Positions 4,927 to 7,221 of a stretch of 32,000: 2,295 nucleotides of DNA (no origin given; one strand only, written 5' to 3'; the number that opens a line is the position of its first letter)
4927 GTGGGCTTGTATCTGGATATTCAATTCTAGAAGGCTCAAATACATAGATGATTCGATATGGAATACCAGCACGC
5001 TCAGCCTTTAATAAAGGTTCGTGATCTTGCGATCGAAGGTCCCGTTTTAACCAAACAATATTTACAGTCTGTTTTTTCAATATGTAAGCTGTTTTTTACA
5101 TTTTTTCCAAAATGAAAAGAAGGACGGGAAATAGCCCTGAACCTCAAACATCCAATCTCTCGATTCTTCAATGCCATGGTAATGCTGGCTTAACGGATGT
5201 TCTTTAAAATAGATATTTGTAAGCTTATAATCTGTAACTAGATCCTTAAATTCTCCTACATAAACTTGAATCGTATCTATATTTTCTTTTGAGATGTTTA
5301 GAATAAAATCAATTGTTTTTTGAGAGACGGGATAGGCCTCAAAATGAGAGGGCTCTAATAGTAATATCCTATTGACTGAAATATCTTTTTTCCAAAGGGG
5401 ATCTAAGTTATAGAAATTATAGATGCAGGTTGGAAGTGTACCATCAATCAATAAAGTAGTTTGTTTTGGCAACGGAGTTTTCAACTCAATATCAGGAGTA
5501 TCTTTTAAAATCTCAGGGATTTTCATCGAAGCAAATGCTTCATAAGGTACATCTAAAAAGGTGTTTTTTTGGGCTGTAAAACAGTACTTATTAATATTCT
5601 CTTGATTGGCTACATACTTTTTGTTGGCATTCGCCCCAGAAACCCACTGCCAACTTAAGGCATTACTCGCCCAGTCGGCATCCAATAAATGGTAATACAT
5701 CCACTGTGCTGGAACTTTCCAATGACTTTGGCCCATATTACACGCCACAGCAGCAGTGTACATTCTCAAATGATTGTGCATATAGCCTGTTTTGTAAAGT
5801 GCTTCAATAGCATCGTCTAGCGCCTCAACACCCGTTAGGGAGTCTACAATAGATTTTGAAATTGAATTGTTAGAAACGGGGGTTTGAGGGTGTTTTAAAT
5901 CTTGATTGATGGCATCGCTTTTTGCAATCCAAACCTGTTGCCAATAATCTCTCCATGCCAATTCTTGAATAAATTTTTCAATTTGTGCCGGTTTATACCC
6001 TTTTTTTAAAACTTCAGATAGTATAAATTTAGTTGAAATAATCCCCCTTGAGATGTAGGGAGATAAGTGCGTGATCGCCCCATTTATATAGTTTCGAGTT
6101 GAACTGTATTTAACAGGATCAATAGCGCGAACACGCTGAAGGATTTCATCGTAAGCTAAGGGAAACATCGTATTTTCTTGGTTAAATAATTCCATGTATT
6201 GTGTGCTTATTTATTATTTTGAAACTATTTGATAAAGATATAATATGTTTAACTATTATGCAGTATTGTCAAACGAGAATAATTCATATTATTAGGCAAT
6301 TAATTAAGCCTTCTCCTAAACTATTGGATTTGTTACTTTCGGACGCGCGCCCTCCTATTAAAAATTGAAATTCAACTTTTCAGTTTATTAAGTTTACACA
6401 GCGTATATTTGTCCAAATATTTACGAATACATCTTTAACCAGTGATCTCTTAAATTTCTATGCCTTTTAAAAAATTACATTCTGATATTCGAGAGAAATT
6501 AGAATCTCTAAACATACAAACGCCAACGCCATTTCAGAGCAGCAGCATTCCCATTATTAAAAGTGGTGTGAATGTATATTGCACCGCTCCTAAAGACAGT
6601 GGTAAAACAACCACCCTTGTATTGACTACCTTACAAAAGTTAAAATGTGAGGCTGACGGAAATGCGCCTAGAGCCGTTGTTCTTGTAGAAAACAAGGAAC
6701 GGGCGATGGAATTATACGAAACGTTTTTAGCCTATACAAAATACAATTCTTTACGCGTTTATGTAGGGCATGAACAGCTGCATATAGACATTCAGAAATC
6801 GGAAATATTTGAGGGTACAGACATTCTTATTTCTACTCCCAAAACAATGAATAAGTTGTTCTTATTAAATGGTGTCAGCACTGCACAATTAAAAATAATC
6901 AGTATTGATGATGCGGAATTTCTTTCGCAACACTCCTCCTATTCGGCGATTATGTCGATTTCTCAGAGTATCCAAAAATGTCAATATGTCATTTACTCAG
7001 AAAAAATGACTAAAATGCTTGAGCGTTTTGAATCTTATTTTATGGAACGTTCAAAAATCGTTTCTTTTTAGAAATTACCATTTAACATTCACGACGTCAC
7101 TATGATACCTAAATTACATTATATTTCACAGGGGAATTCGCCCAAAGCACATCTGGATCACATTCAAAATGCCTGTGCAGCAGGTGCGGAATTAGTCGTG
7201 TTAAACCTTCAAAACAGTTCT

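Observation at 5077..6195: Apparent circular permutation of a photolyase/cryptochrome fold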

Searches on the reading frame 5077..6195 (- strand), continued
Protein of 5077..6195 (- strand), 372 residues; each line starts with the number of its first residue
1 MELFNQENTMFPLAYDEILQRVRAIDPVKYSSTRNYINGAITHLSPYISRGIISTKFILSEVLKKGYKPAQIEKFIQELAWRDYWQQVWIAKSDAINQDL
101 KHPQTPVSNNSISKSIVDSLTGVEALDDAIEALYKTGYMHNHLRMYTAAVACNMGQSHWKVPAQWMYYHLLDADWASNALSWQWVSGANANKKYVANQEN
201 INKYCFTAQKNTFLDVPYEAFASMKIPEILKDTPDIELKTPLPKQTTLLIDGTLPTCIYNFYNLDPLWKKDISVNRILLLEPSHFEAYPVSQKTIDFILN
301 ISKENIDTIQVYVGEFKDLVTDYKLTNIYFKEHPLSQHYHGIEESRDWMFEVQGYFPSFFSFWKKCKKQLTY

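Call 40: fold_search(model_id=the predicted structure, library=pdb)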
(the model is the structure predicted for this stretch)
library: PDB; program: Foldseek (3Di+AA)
matches with E <= 10: 133; with E <= 0.001: 0
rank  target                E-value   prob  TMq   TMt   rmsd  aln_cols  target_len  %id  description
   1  3fg9_B                3.8e-01  0.25  0.16  0.32   8.1       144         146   10  The crystal structure of an universal stress protein UspA family protein from Lactobacillus plantarum WCFS1 (released 2008-12-23)
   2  2vtb_F                4.1e-01  0.60  0.33  0.27   8.6       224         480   23  Structure of cryptochrome 3 - DNA complex (released 2009-06-02)
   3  8eih_A                5.1e-01  0.10  0.14  0.13  17.4       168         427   11  Cryo-EM structure of human DNMT3B homo-tetramer (form I) (released 2023-09-20)
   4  2vtb_A                8.9e-01  0.28  0.31  0.24  10.9       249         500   20  Structure of cryptochrome 3 - DNA complex (released 2009-06-02)
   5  6kp7_B                1.0e+00  0.06  0.08  0.07  10.6        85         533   20  Quadruple mutant (N51I+C59R+S108N+I164L) plasmodium falciparum dihydrofolate reductase-thymidylate synthase (PfDHFR-TS (released 2019-12-04)
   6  4h8e                  1.2e+00  0.03  0.10  0.14  10.2       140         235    9  Structure of S. aureus undecaprenyl diphosphate synthase in complex with FPP and sulfate (released 2012-12-19)
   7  3vz0_A                1.7e+00  0.04  0.15  0.13  22.1       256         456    9  Structural insights into cofactor and substrate selection by Gox0499 (released 2013-07-10)
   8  8ztz_A                2.0e+00  0.07  0.11  0.08   6.9        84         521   12  Structure of ATP-dependent diazotase CmaA6 (released 2025-05-07)
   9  3nbk_D                2.1e+00  0.18  0.19  0.37   8.9       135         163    9  Phosphopantetheine Adenylyltransferase from Mycobacterium tuberculosis in complex with 4'-phosphopantetheine (released 2010-09-15)
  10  5ahw_B                2.1e+00  0.11  0.14  0.32   7.5       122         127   10  Crystal structure of universal stress protein MSMEG_3811 in complex with cAMP (released 2015-04-01)
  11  5fcl_A                2.1e+00  0.01  0.10  0.11  18.2       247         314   14  Crystal structure of Cas1 from Pectobacterium atrosepticum (released 2016-03-16)
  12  9izu_D                2.3e+00  0.08  0.15  0.13   6.4       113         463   18  Cryo-EM structure of ALDH6A1-P62S (released 2024-11-27)
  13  9izv_D                2.3e+00  0.08  0.15  0.13   6.4       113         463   18  Cryo-EM structure of ALDH6A1-Y172H & R535C (released 2024-11-27)
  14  7nc7_B                2.6e+00  0.07  0.13  0.16   9.8       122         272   16  Crystal structure of fructose-bisphosphate aldolases FBAC from Bacillus methanolicus (released 2021-02-17)
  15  3x1j_A                2.7e+00  0.20  0.19  0.40   5.1       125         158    9  Crystal Structure of Phosphopantetheine adenylyltransferase (PPAT/CoaD) with AcCoA from Pseudomonas aeruginosa (released 2015-11-25)
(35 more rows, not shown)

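Call 46: find_related_loci(query=A3, collection=genome_contigs, flank=8000)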
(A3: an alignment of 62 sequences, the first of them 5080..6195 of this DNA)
Query A3 (372 aa) in genome_contigs; peptide patterns used: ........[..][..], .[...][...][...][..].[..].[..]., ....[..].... (x = any residue, [..] = any of these).
600 stretches matched a pattern (row limit reached: there are more); 583 encode a relative of the query (tblastn E <= 1e-3); the best 80 are kept; 80 distinct loci.
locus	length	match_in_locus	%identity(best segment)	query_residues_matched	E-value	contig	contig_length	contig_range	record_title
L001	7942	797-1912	75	1-372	0e+0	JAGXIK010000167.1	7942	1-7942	MAG: Gillisia sp. isolate LH_M84 k141_1034212, whole genome shotgun sequence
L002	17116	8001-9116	74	1-372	0e+0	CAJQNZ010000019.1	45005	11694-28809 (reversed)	MAG: uncultured Flavobacteriaceae bacterium isolate 10_20180426_Bin_METABAT_40_1 genome assembly, contig: c_000001530612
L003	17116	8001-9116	75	1-372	0e+0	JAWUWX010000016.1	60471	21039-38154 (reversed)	MAG: Flavobacteriaceae bacterium isolate HBSea_ice_MAG548 BAT.548_834853_flag=1_multi=12.0000_len=60471, whole genome sh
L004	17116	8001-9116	73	1-372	0e+0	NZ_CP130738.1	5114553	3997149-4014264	Zobellia laminariae strain AS94 chromosome, complete genome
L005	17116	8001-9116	74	1-372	0e+0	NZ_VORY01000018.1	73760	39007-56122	Gillisia hiemivivida strain IC154 NODE_18_length_73760_cov_158.699, whole genome shotgun sequence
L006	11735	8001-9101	64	6-372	1e-171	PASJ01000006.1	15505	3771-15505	MAG: Pseudobdellovibrionaceae bacterium isolate SAT185 331140, whole genome shotgun sequence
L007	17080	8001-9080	64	10-369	2e-168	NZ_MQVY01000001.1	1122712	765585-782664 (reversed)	Tenacibaculum sp. SG-28 scaffold00001, whole genome shotgun sequence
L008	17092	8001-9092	62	5-370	2e-161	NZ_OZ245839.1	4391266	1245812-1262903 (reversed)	MAG: Ekhidna sp. isolate e9068e2d-2860-4aa3-9f79-688275cc601e chromosome 1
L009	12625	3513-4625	61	2-372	1e-159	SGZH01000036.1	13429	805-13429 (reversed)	MAG: Flavobacteriales bacterium isolate MED-G124 Flavobacteriales-MED-G124-C36, whole genome shotgun sequence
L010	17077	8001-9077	61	11-370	3e-156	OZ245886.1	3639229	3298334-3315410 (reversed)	MAG: Balneolaceae bacterium isolate 74665a0e-9b19-445b-894a-910980f5f7f2 genome assembly, chromosome: 1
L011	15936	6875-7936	61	15-370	2e-154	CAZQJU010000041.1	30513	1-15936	MAG TPA_asm: uncultured Roseivirgaceae bacterium isolate SRP135972_co1_74 genome assembly, contig: NODE_1240_length_3051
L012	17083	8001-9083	61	10-370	4e-154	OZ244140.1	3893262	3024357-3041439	MAG: Balneola sp. isolate 309f8196-daba-491b-809f-a5851e72f20d genome assembly, chromosome: 1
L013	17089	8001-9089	59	9-372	3e-152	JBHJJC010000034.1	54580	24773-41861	MAG: Croceivirga sp. isolate pac_S2C3548 S2Ck141_827269, whole genome shotgun sequence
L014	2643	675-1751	60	11-370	2e-160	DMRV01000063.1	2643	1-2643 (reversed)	MAG TPA_asm: Flavobacteriales bacterium isolate UBA10329 contig_176003, whole genome shotgun sequence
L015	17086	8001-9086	58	9-370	2e-150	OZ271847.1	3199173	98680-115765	MAG: Balneola sp. isolate 79905c07-08d8-47fe-a085-cffe0b39a0e8 genome assembly, chromosome: 1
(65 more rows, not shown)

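Call 87: search_protein_families(library=pfam, proteins=[P0232, P0235, P0259, P0264, P0270, P0266, P0219, P0225, P0248, P0265], max_evalue=1)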
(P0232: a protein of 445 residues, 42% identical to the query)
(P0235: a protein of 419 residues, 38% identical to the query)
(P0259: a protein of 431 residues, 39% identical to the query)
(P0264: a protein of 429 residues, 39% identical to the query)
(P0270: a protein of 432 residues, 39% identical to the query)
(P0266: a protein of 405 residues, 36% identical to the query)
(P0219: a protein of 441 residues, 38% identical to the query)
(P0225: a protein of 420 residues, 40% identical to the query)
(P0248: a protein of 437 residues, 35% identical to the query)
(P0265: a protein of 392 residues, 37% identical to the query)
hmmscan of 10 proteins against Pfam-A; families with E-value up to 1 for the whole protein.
P0232 (445 aa): 1 family
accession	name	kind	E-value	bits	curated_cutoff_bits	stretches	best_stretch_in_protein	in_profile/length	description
PF03441.19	FAD_binding_7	-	9.9e-27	94.1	27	1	98-220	2-130/203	FAD binding domain of DNA photolyase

P0235 (419 aa): 1 family
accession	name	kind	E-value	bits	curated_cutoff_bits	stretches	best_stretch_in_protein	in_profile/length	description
PF03441.19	FAD_binding_7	-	2.3e-22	79.8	27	1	114-232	3-127/203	FAD binding domain of DNA photolyase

P0259 (431 aa): 2 families
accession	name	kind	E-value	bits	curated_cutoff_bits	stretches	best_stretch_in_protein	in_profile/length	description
PF03441.19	FAD_binding_7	-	2.4e-28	99.4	27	1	110-238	2-131/203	FAD binding domain of DNA photolyase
PF00875.24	DNA_photolyase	-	0.002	18.5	26.6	1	297-394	2-114/164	DNA photolyase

P0264 (429 aa): 1 family
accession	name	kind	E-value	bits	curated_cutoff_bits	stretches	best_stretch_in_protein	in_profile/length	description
PF03441.19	FAD_binding_7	-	8.3e-23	81.3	27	1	105-228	2-127/203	FAD binding domain of DNA photolyase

P0270 (432 aa): 2 families
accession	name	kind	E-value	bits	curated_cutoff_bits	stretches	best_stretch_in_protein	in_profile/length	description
PF03441.19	FAD_binding_7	-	1.7e-19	70.4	27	1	102-228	1-131/203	FAD binding domain of DNA photolyase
PF00582.32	Usp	-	0.16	12.9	24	1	343-388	75-120/141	Universal stress protein family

P0266 (405 aa): 2 families
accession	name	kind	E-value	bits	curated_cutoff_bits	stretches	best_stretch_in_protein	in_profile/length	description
PF03441.19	FAD_binding_7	-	9.1e-28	97.5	27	1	53-180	1-131/203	FAD binding domain of DNA photolyase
PF00875.24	DNA_photolyase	-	1.2e-21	77.8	26.6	1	242-368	2-128/164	DNA photolyase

P0219 (441 aa): 1 family
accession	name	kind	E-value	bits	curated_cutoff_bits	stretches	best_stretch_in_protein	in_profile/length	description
PF03441.19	FAD_binding_7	-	2.8e-25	89.3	27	1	108-248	4-148/203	FAD binding domain of DNA photolyase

P0225 (420 aa): 3 families
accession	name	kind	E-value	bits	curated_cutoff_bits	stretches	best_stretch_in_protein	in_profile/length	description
PF03441.19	FAD_binding_7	-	1.5e-25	90.2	27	1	75-203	1-132/203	FAD binding domain of DNA photolyase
PF20271.3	CATASP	-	0.18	12.1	29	1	317-357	6-46/86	CATRA-Associated Small Protein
PF12438.13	DUF3679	-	0.22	11.7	22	1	350-373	15-38/56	Protein of unknown function (DUF3679)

P0248 (437 aa): 1 family
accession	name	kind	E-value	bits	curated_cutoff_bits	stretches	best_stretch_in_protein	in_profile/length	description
PF03441.19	FAD_binding_7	-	6.9e-30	104.4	27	1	81-238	4-164/203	FAD binding domain of DNA photolyase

P0265 (392 aa): 2 families
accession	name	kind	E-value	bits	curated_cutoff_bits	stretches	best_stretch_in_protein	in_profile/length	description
PF03441.19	FAD_binding_7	-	2.5e-14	53.6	27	1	78-200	1-126/203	FAD binding domain of DNA photolyase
PF24102.1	FLAD1_M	-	0.18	12.1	27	0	338-372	7-42/78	FAD synthase, middle domain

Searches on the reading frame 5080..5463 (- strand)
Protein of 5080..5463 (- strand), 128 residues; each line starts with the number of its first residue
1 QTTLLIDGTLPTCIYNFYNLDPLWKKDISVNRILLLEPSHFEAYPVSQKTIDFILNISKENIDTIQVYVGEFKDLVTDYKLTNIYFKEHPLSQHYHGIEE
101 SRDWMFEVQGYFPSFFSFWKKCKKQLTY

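Call 41: predict_structure(alignment_id=A2)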
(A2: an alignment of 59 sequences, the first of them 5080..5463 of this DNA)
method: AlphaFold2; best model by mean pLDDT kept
length: 128 residues; sequences in the alignment: 59
mean_pLDDT: 83.1   pTM: 0.76
mean pLDDT of the five models: 83.1, 82.1, 82.1, 82.0, 81.4
residues with pLDDT >= 90: 57; 70-90: 43; 50-70: 27; < 50: 1
segments of 3 or more residues with pLDDT < 50: none
pLDDT, mean of each block of 10 residues (from residue 1): 85 89 89 93 86 88 93 94 87 85 61 64 62
secondary structure, 60 per line:
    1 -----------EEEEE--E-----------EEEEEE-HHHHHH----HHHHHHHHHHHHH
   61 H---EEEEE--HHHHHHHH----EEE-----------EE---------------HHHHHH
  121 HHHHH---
elements in order: E12-16 E31-36 H38-43 H48-61 E65-69 H72-79 E84-86 H115-125

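Call 44: search_solved_structures(query=A4, max_evalue=10, show_alignments=3)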
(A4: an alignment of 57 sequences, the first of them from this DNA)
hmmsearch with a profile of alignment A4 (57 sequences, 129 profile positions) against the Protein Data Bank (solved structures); distinct sequences matched with E-value up to 10: 5.
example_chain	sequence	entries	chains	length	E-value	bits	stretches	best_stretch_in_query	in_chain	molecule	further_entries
4uad_A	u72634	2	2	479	0.4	13.8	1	72-114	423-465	Importin subunit alpha-7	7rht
3n4x_A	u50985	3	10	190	0.56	13.3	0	92-128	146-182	Monopolin complex subunit CSM1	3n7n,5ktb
9jqw_A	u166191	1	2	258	0.7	13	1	15-84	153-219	Leaf-branch compost cutinase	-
6wx9_A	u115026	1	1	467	1.4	12.1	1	72-114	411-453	Importin subunit alpha-5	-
9ijj_h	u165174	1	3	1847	6.6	9.9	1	19-85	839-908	Cilia- and flagella-associated protein 65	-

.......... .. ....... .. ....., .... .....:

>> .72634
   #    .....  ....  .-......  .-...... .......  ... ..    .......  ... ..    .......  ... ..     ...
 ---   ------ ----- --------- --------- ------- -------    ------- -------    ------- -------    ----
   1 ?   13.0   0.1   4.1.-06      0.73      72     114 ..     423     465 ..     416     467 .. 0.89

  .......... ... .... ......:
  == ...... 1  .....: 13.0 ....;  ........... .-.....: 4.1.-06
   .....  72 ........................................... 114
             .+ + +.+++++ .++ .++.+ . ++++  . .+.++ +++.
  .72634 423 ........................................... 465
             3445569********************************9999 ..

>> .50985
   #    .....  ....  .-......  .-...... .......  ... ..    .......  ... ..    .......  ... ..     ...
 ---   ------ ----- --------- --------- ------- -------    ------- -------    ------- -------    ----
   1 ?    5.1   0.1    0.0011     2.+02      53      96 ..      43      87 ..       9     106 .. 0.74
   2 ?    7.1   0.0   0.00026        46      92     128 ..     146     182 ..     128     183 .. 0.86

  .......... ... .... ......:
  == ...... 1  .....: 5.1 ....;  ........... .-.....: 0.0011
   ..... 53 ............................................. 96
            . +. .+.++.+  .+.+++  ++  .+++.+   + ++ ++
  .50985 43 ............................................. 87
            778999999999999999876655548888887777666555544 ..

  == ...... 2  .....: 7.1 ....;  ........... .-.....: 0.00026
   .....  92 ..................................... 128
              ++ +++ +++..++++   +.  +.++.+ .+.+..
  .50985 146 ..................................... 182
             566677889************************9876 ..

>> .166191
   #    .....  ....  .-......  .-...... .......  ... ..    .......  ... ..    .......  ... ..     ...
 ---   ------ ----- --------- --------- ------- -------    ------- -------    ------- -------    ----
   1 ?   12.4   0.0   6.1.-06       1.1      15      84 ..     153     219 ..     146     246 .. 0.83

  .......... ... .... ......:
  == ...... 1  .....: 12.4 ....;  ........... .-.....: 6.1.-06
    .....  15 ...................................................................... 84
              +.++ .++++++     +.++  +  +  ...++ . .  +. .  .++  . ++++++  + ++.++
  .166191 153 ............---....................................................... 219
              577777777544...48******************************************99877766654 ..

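Call 45: fold_search(model_id=the predicted structure, library=pdb)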
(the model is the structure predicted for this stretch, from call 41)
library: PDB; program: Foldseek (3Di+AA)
matches with E <= 10: 704; with E <= 0.001: 0
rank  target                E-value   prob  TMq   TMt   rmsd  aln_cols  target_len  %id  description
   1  3k9w                  9.2e-03  0.96  0.48  0.40   6.9       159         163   12  Crystal structure of phosphopantetheine adenylyltransferase from Burkholderia pseudomallei with hydrolyzed 3'-dephospho  (released 2009-11-03)
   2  3nbk_D                2.0e-02  0.85  0.41  0.35   6.2       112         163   12  Phosphopantetheine Adenylyltransferase from Mycobacterium tuberculosis in complex with 4'-phosphopantetheine (released 2010-09-15)
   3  3pxu                  3.9e-02  0.72  0.43  0.36   8.1       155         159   12  Crystal structure of phosphopantetheine adenylyltransferase from Burkholderia pseudomallei bound to dephospho-coenzyme A (released 2010-12-22)
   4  3otw_B                7.6e-02  0.87  0.47  0.40   4.6       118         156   11  Structural and Functional Studies of Helicobacter pylori Wild-Type and Mutated Proteins Phosphopantetheine adenylyltra (released 2011-09-14)
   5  3fg9_B                8.2e-02  0.35  0.33  0.30   8.5       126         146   13  The crystal structure of an universal stress protein UspA family protein from Lactobacillus plantarum WCFS1 (released 2008-12-23)
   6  3l92                  8.7e-02  0.75  0.45  0.38   5.6       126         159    8  Phosphopantetheine adenylyltransferase from Yersinia pestis complexed with coenzyme A. (released 2010-01-19)
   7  3l93                  1.1e-01  0.63  0.44  0.37   6.6       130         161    9  Phosphopantetheine adenylyltransferase from Yersinia pestis. (released 2010-01-19)
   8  5h7x_E                1.1e-01  0.51  0.44  0.35   8.7       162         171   10  Crystal structure of the complex of Phosphopantetheine adenylyltransferase from Acinetobacter baumannii with 2-hydroxy (released 2016-12-07)
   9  3otw_A                1.2e-01  0.57  0.42  0.36   6.2       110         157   14  Structural and Functional Studies of Helicobacter pylori Wild-Type and Mutated Proteins Phosphopantetheine adenylyltra (released 2011-09-14)
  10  7ye0_A                1.5e-01  0.54  0.39  0.14   7.1       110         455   14  DF-SFX MmCPDII-DNA complex: steady state oxidized complex (released 2023-11-22)
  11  8xsv_B                1.5e-01  0.44  0.40  0.34   6.5       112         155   15  crystal structure of PPAT mutant P8A (released 2024-10-30)
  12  1gn8_A                1.6e-01  0.66  0.50  0.42   7.3       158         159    8  PHOSPHOPANTETHEINE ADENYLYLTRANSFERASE IN COMPLEX WITH Mn2+ATP FROM ESCHERICHIA COLI (released 2002-01-17)
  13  7yc7_A                1.6e-01  0.51  0.39  0.14   7.1       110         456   14  Dark, fully reduced structure of the MmCPDII-DNA complex as produced at SwissFEL (released 2023-11-22)
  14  5lw0_B                1.6e-01  0.47  0.37  0.26   6.3       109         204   15  Oryza sativa APL macrodomain in complex with ADP-ribose (released 2016-10-26)
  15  5ts2_A                1.9e-01  0.80  0.53  0.43   4.4       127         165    7  Crystal structure of a phosphopantetheine adenylyltransferase (CoaD, PPAT) from Pseudomonas aeruginosa bound to dephos (released 2016-11-09)
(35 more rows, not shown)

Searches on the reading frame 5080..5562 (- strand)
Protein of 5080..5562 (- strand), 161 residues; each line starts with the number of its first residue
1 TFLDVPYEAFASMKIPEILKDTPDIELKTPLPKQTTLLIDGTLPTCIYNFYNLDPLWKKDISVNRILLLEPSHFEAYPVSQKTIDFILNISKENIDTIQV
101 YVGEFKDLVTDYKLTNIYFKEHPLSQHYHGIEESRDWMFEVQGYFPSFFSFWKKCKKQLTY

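Call 20: search_protein_families(library=pfam, proteins=[window:5080-5562:-], max_evalue=10)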
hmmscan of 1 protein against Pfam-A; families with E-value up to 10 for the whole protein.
seq(161 aa): 0 families

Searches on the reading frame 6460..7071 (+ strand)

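Call 3: search_protein_families(library=pfam, proteins=[window:6460-7071:+], max_evalue=1)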
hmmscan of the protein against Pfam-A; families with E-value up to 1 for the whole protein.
window:6460-7071:+ (203 aa): 3 families
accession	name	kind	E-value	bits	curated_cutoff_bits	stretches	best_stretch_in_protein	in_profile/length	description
PF00270.35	DEAD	-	6.1e-17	62.3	26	1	23-180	1-157/167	DEAD/DEAH box helicase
PF23947.1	DUF7281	-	0.06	13.4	27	1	65-110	37-82/183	Domain of unknown function (DUF7281)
PF13401.12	AAA_22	-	0.1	13.3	27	1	39-165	8-105/130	AAA domain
